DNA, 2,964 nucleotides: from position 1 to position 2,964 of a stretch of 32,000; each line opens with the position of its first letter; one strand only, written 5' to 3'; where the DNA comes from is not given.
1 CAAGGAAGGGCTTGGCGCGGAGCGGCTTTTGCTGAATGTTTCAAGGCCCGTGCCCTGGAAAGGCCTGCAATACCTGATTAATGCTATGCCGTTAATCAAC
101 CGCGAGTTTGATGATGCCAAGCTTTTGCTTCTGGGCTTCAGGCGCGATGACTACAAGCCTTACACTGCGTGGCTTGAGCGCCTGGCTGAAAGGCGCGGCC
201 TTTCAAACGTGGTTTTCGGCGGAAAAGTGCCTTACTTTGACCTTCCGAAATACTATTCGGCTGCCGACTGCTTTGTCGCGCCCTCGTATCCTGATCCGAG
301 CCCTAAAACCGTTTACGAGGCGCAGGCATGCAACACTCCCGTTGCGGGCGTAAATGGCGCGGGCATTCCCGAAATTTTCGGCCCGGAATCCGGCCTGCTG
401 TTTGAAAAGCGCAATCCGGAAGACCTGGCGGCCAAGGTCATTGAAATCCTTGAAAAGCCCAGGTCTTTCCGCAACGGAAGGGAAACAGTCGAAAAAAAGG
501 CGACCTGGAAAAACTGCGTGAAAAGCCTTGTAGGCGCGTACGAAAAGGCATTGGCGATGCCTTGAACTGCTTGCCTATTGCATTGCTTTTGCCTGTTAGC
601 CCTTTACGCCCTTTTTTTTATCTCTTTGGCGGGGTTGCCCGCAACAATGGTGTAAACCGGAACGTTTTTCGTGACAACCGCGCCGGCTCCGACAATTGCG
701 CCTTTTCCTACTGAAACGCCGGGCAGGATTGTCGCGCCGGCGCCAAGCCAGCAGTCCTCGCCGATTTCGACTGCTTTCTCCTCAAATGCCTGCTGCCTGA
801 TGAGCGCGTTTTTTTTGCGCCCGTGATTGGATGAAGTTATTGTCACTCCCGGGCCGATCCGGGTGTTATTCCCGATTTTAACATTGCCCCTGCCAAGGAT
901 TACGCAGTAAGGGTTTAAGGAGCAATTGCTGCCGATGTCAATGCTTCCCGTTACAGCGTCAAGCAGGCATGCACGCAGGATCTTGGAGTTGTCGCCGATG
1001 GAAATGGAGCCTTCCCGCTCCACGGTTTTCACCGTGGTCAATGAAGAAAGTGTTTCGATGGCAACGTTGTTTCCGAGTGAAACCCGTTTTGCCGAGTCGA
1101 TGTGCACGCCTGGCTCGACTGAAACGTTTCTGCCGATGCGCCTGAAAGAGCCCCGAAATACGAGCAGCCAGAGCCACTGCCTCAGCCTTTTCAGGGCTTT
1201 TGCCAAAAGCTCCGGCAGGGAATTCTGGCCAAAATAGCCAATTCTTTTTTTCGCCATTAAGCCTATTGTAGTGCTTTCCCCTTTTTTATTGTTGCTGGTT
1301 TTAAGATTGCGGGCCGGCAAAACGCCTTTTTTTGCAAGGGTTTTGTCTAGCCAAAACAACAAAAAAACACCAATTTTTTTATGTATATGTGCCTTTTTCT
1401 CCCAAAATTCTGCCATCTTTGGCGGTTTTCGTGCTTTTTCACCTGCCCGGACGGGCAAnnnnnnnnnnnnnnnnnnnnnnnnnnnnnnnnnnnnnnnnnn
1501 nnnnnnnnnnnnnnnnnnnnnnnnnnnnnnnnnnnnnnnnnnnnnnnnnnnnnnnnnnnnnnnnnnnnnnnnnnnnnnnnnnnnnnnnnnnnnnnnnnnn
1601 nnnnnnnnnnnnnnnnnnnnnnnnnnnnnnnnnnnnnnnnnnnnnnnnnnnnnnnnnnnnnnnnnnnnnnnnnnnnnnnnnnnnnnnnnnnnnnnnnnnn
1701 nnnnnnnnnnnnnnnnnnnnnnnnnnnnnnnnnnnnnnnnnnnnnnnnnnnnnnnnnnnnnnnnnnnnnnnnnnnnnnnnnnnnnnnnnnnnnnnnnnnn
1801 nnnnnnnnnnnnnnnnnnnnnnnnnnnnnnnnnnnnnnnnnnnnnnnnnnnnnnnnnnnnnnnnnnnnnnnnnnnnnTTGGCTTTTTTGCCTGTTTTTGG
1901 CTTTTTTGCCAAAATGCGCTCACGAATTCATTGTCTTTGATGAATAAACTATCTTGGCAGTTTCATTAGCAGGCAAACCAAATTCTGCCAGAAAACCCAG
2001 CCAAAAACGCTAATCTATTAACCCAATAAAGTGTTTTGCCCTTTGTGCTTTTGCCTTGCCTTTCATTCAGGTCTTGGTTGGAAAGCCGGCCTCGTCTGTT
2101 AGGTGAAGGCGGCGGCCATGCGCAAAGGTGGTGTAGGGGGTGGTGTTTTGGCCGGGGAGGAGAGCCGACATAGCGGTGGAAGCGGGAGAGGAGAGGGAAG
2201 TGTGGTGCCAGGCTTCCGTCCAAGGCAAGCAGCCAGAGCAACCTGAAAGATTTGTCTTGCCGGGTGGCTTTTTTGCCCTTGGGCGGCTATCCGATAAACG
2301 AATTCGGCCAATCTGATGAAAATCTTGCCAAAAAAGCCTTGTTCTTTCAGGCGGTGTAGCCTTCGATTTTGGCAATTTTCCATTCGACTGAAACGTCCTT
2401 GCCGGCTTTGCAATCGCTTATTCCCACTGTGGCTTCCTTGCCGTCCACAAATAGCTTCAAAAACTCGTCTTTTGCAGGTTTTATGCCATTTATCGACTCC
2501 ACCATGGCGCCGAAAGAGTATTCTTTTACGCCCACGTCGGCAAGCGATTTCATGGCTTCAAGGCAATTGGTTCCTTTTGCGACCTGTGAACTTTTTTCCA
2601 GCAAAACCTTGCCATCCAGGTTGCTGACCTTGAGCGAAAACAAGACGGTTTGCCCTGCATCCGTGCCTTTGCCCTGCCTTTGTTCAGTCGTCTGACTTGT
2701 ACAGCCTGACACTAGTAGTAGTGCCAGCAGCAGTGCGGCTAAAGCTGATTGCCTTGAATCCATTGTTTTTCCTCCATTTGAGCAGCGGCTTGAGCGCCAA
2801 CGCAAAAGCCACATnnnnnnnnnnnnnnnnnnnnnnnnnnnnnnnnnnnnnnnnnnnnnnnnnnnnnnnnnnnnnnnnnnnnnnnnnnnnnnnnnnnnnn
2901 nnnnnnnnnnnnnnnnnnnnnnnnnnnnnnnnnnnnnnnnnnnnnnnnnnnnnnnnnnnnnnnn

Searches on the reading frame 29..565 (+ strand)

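Call 49: search_protein_families(library=pfam, proteins=[window:29-565:+], max_evalue=0.01)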
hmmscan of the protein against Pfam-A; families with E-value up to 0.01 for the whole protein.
window:29-565:+ (178 aa): 3 families
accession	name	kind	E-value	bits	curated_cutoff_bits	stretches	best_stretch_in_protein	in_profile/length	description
PF00534.26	Glycos_transf_1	-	1.5e-30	106.5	26.4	1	2-146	19-161/172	Glycosyl transferases group 1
PF13692.12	Glyco_trans_1_4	-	7.4e-27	94.8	27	1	4-142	7-141/142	Glycosyl transferases group 1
PF13524.12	Glyco_trans_1_2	-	1.8e-08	34.8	25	1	47-167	23-142/144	Glycosyl transferase-like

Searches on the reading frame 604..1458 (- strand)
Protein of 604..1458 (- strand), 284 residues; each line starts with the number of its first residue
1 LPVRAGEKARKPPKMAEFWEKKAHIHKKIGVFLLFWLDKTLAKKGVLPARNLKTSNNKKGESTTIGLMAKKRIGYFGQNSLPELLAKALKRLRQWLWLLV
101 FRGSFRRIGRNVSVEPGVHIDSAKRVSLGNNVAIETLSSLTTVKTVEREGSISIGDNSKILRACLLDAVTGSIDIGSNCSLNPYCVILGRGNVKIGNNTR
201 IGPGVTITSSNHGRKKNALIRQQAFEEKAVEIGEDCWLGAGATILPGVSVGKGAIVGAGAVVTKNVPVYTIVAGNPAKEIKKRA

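Call 49: search_protein_families(library=pfam, proteins=[window:604-1458:-], max_evalue=0.01)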
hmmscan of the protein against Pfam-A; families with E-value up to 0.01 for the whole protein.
window:604-1458:- (284 aa): 3 families
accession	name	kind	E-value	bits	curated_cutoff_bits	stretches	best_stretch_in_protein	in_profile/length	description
PF00132.30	Hexapep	-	6.7e-21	73.5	27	2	230-264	2-36/36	Bacterial transferase hexapeptide (six repeats)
PF14602.12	Hexapep_2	-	1.1e-11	44.7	27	1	230-264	2-34/34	Hexapeptide repeat of succinyl-transferase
PF25084.1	LbH_EIF2B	-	2.3e-06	28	54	1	179-268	10-99/105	EIF2B subunit epsilon LbH domain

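Call 50: find_encoding_contigs(protein=window:604-1458:-, flank=10000, max_places=6)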
Protein window:604-1458:- (284 aa): 1 contig read that carries it; 1 place shown.
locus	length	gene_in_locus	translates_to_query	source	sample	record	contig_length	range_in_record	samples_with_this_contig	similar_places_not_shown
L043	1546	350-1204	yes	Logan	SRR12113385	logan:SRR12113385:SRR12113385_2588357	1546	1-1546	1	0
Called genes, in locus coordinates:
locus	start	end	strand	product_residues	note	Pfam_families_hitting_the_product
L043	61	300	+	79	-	-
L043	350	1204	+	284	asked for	PF25084:LbH_EIF2B (faint), PF00132:Hexapep, PF14602:Hexapep_2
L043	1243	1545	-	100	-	?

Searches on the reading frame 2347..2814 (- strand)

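Call 49: search_protein_families(library=pfam, proteins=[window:2347-2814:-], max_evalue=0.01)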
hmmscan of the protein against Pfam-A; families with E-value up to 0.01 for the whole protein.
window:2347-2814:- (155 aa): 1 family
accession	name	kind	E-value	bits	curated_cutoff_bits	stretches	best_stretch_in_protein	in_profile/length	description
PF14478.12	DUF4430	-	1.4e-07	32.3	23.8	1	81-147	1-70/72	Domain of unknown function (DUF4430)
